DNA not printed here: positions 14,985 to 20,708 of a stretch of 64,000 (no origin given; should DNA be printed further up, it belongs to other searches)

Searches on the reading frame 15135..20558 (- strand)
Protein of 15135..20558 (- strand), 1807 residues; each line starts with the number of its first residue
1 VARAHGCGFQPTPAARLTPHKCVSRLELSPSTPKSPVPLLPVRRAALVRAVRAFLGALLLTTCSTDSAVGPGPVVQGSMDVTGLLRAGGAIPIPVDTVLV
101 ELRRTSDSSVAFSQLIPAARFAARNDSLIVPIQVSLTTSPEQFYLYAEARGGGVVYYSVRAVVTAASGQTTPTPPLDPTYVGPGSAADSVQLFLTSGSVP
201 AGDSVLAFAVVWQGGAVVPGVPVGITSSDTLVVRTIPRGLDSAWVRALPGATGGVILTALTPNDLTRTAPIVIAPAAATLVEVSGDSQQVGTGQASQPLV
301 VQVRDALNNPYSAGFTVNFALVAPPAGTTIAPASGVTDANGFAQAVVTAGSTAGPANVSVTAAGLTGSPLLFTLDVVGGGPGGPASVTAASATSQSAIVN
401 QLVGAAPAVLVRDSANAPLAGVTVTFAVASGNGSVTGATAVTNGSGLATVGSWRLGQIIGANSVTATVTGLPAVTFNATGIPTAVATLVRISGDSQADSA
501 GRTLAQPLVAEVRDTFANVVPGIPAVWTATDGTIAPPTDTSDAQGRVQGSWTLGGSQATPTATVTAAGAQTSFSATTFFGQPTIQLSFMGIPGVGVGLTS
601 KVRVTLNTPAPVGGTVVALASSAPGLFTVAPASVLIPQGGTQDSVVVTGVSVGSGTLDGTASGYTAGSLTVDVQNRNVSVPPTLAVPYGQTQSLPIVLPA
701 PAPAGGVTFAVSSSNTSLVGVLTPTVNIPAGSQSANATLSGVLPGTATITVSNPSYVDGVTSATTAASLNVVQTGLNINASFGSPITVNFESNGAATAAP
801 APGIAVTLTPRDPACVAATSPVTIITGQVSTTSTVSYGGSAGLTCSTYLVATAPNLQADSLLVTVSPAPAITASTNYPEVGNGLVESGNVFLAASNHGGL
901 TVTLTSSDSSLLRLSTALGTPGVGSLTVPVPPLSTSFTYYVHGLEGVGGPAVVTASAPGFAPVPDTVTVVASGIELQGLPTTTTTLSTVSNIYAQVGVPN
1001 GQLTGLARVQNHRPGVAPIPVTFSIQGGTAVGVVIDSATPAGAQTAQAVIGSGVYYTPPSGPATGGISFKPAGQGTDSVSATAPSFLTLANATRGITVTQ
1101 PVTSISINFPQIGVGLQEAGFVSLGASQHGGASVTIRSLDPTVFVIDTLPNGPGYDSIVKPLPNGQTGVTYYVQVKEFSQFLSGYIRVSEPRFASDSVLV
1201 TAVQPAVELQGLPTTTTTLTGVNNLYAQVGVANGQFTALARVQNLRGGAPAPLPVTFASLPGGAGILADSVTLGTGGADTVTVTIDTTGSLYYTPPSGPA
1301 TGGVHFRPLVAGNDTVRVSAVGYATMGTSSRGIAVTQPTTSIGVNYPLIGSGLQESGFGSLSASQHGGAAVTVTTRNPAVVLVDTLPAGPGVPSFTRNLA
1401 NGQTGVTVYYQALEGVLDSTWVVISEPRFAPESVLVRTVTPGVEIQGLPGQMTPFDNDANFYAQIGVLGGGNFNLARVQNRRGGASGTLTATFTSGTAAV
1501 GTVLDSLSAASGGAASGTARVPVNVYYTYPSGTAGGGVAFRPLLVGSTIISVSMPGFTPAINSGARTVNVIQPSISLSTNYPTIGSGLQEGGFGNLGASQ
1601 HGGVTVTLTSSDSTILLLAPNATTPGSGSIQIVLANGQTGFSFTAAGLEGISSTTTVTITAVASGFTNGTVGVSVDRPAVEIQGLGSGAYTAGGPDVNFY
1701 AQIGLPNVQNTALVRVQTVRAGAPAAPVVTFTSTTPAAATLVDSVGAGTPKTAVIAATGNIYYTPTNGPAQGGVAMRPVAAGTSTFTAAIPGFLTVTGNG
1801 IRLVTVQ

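Call 3: search_protein_families(library=pfam, proteins=[window:15135-20558:-], max_evalue=0.01)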
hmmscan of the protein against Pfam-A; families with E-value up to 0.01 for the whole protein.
window:15135-20558:- (1807 aa): 1 family
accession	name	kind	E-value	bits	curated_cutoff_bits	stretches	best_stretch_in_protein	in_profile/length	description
PF02369.22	Big_1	-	5.4e-09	36.5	34.9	3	287-366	9-84/93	Bacterial Ig-like domain (group 1)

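Call 11: find_homologous_proteins(query=window:15135-20450:-, max_evalue=0.00001)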
Query window:15135-20450:- (1771 aa): 495 proteins with E <= 0.00001 among 8000 candidates; the best 120 are listed.
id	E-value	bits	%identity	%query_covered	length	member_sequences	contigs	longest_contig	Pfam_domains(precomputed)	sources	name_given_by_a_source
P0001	0.0e+0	3502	95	100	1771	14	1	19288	PF02369.23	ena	-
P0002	0.0e+0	2674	74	100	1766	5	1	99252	PF02369.23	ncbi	ncbi:MAG: hypothetical protein U0104_13680 [Gemmatimonadales bacterium]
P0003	0.0e+0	2664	73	100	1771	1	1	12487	PF02369.23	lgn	-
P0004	0.0e+0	2642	73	100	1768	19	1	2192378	PF02369.23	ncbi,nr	ncbi:MAG: hypothetical protein IPL76_13530 [Gemmatimonadetes bacterium]|nr:hypothetical protein [Gem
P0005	0.0e+0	2576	72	100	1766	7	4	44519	PF02369.23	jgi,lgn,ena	-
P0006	0.0e+0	2363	66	100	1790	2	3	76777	PF02369.23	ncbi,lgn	-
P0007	0.0e+0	2255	65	98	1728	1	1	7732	PF02369.23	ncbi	ncbi:MAG: hypothetical protein ABI742_05540, partial [Gemmatimonadota bacterium]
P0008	0.0e+0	1904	59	100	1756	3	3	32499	PF02369.23,PF02368.25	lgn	-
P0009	0.0e+0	1838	58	98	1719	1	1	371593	PF02369.23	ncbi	-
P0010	0.0e+0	1650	53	99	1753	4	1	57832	PF02369.23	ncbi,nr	ncbi:MAG TPA: Ig-like domain-containing protein [Gemmatimonadales bacterium]|nr:Ig-like domain-conta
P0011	0.0e+0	1561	50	83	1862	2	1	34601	PF02369.23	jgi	-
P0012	0.0e+0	1479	54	81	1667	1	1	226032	PF02369.23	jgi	jgi:hypothetical protein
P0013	0.0e+0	1428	50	99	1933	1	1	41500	PF02369.23,PF02368.25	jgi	-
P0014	0.0e+0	1420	52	80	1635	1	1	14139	PF02369.23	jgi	jgi:hypothetical protein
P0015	0.0e+0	1409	52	82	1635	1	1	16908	PF02369.23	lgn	-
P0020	0.0e+0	1318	45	97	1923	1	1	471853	PF02369.23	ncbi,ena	-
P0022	0.0e+0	1315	41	87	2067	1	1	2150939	PF02369.23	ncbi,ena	-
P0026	0.0e+0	1261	46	79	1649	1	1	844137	PF02369.23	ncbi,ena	-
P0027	0.0e+0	1216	45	80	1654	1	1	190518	PF02369.23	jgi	jgi:hypothetical protein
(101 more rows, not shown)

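Call 13: find_encoding_contigs(protein=P0004, flank=10000, max_places=2)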
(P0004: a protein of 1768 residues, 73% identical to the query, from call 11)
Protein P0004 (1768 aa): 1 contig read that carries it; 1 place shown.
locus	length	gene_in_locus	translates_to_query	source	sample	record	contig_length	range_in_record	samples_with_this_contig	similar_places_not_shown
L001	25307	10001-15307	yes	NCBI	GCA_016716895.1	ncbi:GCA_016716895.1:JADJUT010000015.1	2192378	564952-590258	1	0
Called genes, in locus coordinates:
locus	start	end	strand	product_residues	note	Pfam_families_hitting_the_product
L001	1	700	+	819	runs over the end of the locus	PF12704:MacB_PCD, PF02687:FtsX, PF12704:MacB_PCD, PF02687:FtsX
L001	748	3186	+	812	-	PF12704:MacB_PCD, PF02687:FtsX, PF12704:MacB_PCD, PF02687:FtsX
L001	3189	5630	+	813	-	PF12704:MacB_PCD, PF02687:FtsX, PF12704:MacB_PCD, PF02687:FtsX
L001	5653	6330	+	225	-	PF13481:AAA_25 (weak), PF00005:ABC_tran, PF13304:AAA_21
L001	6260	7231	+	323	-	PF14258:DUF4350 (faint)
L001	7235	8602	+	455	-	PF00072:Response_reg, PF00158:Sigma54_activat, PF14532:Sigma54_activ_2, PF07728:AAA_5 (weak), PF25601:AAA_lid_14, PF02954:HTH_8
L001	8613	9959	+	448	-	PF02518:HATPase_c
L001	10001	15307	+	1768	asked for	PF02369:Big_1 (faint)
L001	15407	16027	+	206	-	-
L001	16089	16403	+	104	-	PF01022:HTH_5 (weak), PF12802:MarR_2 (faint), PF13412:HTH_24 (weak), PF13601:HTH_34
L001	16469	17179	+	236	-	PF01255:Prenyltransf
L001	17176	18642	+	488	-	PF13687:DUF4153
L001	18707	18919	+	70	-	-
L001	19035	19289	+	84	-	-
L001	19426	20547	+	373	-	PF00685:Sulfotransfer_1, PF13469:Sulfotransfer_3 (weak)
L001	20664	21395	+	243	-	PF00149:Metallophos (weak)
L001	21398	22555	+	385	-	PF25390:WD40_RLD, PF00415:RCC1 (weak), PF13540:RCC1_2 (weak), PF00415:RCC1, PF13540:RCC1_2, PF25390:WD40_RLD, PF00415:RCC1 (weak), PF13540:RCC1_2, +1 more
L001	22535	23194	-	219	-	-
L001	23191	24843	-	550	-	-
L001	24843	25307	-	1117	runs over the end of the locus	PF00930:DPPIV_N (faint), PF25174:Beta-prop_THOC3 (faint), PF26549:Tricorn_N, PF26550:Tricorn_2nd, PF07676:PD40, PF26549:Tricorn_N, PF01979:Amidohydro_1, PF07969:Amidohydro_3 (weak), +1 more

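Call 14: find_encoding_contigs(protein=P0009, flank=10000, max_places=2)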
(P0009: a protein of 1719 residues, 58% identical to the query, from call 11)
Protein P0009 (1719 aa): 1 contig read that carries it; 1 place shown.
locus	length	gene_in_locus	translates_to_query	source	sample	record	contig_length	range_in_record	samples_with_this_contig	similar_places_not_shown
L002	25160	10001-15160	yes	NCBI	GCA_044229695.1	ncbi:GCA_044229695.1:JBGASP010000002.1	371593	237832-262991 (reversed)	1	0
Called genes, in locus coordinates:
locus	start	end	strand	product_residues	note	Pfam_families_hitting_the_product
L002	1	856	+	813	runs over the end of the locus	PF12704:MacB_PCD, PF02687:FtsX, PF12704:MacB_PCD, PF02687:FtsX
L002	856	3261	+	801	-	PF12704:MacB_PCD, PF02687:FtsX, PF12704:MacB_PCD, PF02687:FtsX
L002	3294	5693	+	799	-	PF12704:MacB_PCD, PF02687:FtsX, PF12704:MacB_PCD, PF02687:FtsX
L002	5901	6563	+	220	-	PF00005:ABC_tran, PF02463:SMC_N (faint), PF13304:AAA_21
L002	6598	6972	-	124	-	PF05635:23S_rRNA_IVP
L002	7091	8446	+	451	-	PF00072:Response_reg, PF00158:Sigma54_activat, PF14532:Sigma54_activ_2, PF25601:AAA_lid_14, PF02954:HTH_8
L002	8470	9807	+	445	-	PF02518:HATPase_c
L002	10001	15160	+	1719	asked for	PF02369:Big_1 (weak)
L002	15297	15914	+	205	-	-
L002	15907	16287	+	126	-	PF12802:MarR_2 (faint), PF12840:HTH_20 (weak), PF13412:HTH_24 (weak), PF01022:HTH_5 (weak), PF13601:HTH_34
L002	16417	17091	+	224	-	PF01255:Prenyltransf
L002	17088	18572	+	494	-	PF13687:DUF4153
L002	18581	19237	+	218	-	-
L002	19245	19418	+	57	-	-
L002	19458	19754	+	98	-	-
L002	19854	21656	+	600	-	PF01401:Peptidase_M2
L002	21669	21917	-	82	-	-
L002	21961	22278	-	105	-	-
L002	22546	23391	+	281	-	PF00149:Metallophos (weak)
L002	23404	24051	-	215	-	PF13432:TPR_16 (weak)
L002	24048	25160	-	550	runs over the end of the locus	-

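Call 15: find_encoding_contigs(protein=P0020, flank=10000, max_places=2)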
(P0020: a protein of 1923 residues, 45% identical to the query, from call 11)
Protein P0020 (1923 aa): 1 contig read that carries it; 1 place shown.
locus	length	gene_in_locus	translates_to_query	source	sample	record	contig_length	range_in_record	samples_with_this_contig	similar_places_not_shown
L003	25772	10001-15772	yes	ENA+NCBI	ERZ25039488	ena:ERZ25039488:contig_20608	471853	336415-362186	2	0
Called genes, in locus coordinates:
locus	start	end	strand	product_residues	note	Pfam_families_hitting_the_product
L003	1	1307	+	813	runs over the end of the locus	PF12704:MacB_PCD, PF02687:FtsX, PF12704:MacB_PCD, PF02687:FtsX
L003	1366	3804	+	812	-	PF12704:MacB_PCD, PF02687:FtsX, PF12704:MacB_PCD, PF02687:FtsX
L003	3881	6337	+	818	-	PF12704:MacB_PCD, PF02687:FtsX, PF12704:MacB_PCD, PF02687:FtsX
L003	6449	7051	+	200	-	PF00005:ABC_tran, PF13304:AAA_21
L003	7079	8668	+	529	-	PF00072:Response_reg, PF00158:Sigma54_activat, PF14532:Sigma54_activ_2, PF25601:AAA_lid_14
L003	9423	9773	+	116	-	PF02518:HATPase_c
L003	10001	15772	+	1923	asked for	PF02369:Big_1 (weak)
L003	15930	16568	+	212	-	-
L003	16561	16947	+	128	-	PF13601:HTH_34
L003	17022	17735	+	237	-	PF01255:Prenyltransf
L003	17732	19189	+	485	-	PF13687:DUF4153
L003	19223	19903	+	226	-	-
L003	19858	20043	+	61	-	-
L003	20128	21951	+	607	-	PF01401:Peptidase_M2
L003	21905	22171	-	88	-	-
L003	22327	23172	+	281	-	PF00149:Metallophos, PF12850:Metallophos_2 (faint)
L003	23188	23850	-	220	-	-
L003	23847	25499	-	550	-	-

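Call 16: find_encoding_contigs(protein=P0026, flank=10000, max_places=2)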
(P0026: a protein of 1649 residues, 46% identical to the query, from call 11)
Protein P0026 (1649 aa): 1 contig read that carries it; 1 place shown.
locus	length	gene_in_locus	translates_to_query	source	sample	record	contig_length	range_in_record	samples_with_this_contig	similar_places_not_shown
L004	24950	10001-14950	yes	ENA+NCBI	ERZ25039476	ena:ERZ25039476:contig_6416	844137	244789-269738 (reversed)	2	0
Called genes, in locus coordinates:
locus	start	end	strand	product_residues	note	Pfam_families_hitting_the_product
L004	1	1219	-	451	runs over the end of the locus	PF04389:Peptidase_M28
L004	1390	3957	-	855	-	PF13620:CarboxypepD_reg (weak)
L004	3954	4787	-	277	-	-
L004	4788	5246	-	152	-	-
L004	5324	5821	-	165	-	PF14352:DUF4402 (weak)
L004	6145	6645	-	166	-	PF14352:DUF4402 (weak)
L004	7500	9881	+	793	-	PF00989:PAS, PF13188:PAS_8, PF08447:PAS_3 (weak), PF08448:PAS_4, PF13426:PAS_9, PF08447:PAS_3, PF00990:GGDEF, PF00563:EAL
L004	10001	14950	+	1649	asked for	PF02369:Big_1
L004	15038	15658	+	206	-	-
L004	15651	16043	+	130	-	PF01022:HTH_5 (weak), PF13601:HTH_34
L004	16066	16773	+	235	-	PF01255:Prenyltransf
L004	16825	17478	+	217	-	-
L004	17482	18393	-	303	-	PF00753:Lactamase_B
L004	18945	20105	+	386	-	-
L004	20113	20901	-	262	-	PF02567:PhzC-PhzF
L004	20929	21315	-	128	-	PF01042:Ribonuc_L-PSP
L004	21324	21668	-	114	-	PF01588:tRNA_bind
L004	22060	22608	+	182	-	-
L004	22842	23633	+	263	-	PF04542:Sigma70_r2, PF08281:Sigma70_r4_2 (weak), PF04545:Sigma70_r4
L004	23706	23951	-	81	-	PF05532:CsbD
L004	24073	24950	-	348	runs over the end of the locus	PF00005:ABC_tran, PF02463:SMC_N (weak), PF08352:oligo_HPY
